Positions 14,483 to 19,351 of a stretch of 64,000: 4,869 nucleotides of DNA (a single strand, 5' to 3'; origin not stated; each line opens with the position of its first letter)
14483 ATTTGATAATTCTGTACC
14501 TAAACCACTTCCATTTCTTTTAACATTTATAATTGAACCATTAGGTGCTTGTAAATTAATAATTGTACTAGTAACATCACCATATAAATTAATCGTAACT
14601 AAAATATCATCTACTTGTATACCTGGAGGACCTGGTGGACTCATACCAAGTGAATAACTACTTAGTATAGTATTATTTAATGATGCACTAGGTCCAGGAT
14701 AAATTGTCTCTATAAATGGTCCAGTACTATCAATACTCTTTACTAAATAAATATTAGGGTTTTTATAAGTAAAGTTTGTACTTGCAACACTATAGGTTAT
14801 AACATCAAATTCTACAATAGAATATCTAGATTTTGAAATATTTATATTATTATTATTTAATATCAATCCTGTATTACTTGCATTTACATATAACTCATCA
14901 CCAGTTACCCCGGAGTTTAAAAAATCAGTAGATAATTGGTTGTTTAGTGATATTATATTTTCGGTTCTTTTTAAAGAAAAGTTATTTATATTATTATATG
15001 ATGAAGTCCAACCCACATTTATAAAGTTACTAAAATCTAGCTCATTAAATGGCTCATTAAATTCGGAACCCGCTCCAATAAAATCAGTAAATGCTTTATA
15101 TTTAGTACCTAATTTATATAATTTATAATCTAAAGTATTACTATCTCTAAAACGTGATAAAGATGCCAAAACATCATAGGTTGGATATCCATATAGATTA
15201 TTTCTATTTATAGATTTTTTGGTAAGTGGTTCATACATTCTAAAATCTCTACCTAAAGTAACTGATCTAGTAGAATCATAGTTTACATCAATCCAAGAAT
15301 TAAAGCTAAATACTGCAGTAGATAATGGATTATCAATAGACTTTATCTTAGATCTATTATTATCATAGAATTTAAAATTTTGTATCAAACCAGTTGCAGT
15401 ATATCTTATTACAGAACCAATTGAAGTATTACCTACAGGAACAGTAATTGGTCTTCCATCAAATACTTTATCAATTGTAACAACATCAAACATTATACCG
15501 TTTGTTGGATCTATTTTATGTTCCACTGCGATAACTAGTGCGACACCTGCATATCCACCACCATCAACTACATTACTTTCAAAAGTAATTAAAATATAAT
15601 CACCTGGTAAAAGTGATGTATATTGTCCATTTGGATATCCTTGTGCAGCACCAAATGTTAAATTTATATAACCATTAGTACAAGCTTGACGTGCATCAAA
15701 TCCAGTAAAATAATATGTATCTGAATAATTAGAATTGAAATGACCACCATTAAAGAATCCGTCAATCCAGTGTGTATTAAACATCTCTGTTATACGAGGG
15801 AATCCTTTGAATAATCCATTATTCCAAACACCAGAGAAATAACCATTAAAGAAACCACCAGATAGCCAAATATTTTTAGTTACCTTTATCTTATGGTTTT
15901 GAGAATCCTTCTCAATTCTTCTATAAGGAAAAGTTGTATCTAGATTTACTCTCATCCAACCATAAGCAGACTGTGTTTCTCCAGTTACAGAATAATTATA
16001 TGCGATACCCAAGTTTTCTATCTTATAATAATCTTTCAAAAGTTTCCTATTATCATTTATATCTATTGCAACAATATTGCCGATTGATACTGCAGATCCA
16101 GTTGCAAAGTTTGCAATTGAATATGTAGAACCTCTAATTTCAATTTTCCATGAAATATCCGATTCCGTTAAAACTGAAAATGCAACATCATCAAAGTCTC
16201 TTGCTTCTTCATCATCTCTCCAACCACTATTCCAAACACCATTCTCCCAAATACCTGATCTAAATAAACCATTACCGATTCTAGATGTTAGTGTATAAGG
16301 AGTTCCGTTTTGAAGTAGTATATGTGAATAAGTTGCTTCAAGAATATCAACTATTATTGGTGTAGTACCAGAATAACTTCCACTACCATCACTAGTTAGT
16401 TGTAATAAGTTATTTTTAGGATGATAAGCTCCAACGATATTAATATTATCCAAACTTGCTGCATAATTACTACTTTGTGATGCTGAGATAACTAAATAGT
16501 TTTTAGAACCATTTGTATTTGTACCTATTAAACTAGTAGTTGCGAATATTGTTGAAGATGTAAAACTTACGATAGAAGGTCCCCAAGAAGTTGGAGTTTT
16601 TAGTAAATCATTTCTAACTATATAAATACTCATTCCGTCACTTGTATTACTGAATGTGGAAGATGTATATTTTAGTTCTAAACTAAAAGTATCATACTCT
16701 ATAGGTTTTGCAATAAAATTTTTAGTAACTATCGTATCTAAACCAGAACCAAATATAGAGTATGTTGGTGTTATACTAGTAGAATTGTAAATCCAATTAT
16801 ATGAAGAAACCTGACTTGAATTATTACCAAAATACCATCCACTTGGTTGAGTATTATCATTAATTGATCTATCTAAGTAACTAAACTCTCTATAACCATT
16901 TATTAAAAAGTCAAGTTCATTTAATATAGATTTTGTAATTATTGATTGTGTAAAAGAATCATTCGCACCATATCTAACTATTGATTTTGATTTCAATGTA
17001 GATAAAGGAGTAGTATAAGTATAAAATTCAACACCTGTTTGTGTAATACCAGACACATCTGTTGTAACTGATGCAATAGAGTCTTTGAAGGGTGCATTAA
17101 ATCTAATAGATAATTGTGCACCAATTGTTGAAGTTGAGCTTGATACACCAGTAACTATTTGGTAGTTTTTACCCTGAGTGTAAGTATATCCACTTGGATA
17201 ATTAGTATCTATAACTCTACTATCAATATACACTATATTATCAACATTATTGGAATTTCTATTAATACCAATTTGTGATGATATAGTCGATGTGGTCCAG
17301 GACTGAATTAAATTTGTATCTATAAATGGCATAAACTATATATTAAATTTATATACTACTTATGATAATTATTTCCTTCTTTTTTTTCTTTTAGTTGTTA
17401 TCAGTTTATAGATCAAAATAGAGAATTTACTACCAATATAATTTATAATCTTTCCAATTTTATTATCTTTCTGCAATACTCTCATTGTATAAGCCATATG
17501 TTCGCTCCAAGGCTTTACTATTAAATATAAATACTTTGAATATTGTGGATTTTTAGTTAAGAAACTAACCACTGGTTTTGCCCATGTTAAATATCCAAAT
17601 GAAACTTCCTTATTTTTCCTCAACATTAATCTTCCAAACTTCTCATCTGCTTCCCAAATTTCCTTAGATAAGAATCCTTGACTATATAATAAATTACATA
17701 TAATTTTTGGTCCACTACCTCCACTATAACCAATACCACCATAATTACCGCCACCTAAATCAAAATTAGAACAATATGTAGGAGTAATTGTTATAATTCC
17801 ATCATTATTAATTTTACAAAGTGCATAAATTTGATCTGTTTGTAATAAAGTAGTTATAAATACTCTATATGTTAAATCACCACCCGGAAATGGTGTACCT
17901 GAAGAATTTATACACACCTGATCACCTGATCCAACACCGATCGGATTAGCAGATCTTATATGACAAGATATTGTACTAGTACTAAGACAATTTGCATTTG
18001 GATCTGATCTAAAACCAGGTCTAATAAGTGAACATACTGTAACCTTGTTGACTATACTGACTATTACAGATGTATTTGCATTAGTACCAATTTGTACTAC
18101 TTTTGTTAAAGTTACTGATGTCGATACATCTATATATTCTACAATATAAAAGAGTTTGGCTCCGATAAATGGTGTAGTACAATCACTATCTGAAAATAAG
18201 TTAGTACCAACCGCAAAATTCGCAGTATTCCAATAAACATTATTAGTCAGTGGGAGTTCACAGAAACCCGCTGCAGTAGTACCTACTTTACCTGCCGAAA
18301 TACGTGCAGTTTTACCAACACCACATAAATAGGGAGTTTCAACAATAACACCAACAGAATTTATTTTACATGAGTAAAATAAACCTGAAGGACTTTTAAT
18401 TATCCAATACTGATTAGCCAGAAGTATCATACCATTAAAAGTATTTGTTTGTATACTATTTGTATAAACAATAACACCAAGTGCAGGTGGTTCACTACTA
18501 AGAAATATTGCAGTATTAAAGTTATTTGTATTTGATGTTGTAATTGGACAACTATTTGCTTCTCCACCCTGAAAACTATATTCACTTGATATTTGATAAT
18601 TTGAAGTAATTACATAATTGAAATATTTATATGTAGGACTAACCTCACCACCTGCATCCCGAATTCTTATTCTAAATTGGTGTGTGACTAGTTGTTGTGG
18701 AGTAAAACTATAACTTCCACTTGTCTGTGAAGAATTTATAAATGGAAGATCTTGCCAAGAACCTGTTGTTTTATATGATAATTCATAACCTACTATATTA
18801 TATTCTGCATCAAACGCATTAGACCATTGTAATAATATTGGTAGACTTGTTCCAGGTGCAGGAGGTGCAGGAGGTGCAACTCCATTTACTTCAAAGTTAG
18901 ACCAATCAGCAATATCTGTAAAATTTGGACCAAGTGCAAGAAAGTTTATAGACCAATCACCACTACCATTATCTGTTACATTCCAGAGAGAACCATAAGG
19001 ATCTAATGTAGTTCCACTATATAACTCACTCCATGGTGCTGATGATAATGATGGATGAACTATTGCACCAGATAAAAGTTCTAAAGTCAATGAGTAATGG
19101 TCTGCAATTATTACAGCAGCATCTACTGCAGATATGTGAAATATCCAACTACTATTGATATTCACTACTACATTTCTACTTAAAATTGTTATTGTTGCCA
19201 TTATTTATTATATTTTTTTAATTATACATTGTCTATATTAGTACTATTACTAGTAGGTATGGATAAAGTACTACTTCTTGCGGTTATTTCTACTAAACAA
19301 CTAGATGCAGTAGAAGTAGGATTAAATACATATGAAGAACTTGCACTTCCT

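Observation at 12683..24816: Novel W-x-(N/D)G-x-F-NGG-x-F repeat shared by two giant structural proteins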

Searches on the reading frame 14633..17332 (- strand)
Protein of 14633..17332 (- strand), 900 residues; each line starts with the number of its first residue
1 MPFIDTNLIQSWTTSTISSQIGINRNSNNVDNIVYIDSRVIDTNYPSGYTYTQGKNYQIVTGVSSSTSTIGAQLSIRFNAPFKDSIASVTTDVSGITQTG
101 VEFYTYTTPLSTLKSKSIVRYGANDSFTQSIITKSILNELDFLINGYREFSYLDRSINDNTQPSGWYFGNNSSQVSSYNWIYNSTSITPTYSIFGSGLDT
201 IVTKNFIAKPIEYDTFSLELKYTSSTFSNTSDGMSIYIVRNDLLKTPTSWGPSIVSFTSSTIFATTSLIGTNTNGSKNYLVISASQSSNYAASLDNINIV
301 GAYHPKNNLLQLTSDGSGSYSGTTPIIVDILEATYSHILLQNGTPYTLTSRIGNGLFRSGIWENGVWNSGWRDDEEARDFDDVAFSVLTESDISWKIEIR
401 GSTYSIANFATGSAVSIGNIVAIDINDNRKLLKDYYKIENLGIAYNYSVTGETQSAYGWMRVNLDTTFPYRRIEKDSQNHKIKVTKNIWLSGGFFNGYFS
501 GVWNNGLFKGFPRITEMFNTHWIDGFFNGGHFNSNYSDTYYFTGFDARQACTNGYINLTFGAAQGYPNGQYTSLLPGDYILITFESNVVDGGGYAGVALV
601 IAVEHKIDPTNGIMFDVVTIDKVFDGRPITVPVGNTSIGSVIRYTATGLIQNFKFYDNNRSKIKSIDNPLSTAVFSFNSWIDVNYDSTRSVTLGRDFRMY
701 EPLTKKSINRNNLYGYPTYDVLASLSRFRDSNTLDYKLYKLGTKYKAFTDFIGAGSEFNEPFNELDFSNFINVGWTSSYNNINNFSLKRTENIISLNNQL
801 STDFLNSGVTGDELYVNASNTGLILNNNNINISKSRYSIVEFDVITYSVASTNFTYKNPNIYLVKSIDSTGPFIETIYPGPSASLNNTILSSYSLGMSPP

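Call 39: predict_structure(alignment_id=A2)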
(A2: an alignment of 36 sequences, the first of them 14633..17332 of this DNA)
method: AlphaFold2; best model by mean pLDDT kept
length: 900 residues; sequences in the alignment: 36
mean_pLDDT: 64.9   pTM: 0.43
mean pLDDT of the five models: 64.9, 63.8, 61.3, 60.0, 58.7
residues with pLDDT >= 90: 128; 70-90: 325; 50-70: 168; < 50: 279
segments of 3 or more residues with pLDDT < 50: 307-373, 489-536, 646-748, 834-837, 842-873, 881-886, 888-900
pLDDT, mean of each block of 10 residues (from residue 1): 84 87 83 86 79 90 80 84 84 69 92 85 87 90 94 84 90 79 89 90 93 83 84 92 90 90 85 80 91 88 50 38 35 38 38 27 25 60 77 78 80 78 71 77 71 69 77 68 67 37 27 27 30 52 76 72 62 72 76 74 77 79 72 69 53 34 40 33 30 32 35 28 35 38 41 56 64 73 73 63 65 69 69 52 42 32 35 50 46 40
secondary structure, 60 per line:
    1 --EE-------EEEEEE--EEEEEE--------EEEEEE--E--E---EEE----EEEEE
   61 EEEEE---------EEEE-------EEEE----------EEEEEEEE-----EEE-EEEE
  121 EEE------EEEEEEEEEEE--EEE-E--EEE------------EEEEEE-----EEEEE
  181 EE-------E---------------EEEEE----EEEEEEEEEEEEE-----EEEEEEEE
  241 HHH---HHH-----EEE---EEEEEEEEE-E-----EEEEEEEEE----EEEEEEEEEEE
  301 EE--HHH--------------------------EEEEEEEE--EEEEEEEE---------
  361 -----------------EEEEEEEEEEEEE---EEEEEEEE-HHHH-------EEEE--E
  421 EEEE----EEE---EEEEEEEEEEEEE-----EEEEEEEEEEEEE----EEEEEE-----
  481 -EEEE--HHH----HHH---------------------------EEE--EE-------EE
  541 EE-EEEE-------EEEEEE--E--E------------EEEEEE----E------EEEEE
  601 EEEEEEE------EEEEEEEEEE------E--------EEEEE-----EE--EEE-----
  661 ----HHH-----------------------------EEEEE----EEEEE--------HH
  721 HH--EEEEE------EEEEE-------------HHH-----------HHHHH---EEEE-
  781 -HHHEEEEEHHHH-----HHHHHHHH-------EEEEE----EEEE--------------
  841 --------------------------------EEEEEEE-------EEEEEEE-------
elements in order (helices of 4 or more, strands of 3 or more residues): E12-17 E20-25 E34-39 E49-51 E56-65 E75-78 E86-89 E100-107 E113-115 E117-123 E130-140 E143-145 E150-152 E165-170 E176-182 E206-210 E215-227 E233-240 E255-257 E261-269 E277-285 E290-302 E334-341 E344-351 E378-390 E394-401 H403-406 E414-417 E420-424 E429-431 E435-447 E453-465 E470-475 E482-485 E525-527 E539-542 E544-547 E555-560 E579-584 E596-607 E614-623 E639-643 E653-655 E697-701 E706-710 H719-722 E725-729 E736-740 H768-772 E776-779 E785-789 H790-793 H799-806 E814-818 E823-826 E873-879 E887-893

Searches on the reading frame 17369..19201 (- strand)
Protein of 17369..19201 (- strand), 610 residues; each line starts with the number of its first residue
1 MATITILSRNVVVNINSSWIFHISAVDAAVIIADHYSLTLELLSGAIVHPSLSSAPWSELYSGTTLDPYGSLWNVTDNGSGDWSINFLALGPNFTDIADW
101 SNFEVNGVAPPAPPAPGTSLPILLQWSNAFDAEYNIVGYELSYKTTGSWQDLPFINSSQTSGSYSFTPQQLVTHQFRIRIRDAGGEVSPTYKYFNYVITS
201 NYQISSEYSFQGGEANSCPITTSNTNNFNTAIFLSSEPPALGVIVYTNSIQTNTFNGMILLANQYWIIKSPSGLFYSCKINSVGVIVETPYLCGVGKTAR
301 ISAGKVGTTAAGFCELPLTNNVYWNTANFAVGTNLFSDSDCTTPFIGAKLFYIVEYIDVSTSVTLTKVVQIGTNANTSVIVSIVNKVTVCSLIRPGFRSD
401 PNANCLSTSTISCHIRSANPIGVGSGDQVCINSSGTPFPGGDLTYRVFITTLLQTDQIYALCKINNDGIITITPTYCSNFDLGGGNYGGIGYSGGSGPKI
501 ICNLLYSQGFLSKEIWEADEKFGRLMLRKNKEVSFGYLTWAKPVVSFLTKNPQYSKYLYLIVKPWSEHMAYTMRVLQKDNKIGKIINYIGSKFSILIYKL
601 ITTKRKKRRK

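Call 3: search_protein_families(library=pfam, proteins=[window:17369-19201:-], max_evalue=1)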
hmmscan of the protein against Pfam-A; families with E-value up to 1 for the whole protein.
window:17369-19201:- (610 aa): 1 family
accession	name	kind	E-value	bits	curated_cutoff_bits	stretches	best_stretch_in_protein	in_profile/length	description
PF03944.20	Endotoxin_C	-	0.011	16.5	21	1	154-235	32-106/142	delta endotoxin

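Call 4: search_protein_families(library=phrogs, proteins=[window:17369-19201:-], max_evalue=0.01)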
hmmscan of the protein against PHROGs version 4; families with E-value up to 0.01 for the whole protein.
window:17369-19201:- (610 aa): 0 families

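Call 16: search_protein_families(library=ncbifam, proteins=[window:17369-19201:-], max_evalue=1)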
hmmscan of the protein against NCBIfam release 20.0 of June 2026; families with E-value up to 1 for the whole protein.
window:17369-19201:- (610 aa): 1 family
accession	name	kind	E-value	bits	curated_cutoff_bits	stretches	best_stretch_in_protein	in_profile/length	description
NF007385.0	PRK09906.1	equivalog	0.033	13.3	356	1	545-595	188-238/296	DNA-binding transcriptional regulator HcaR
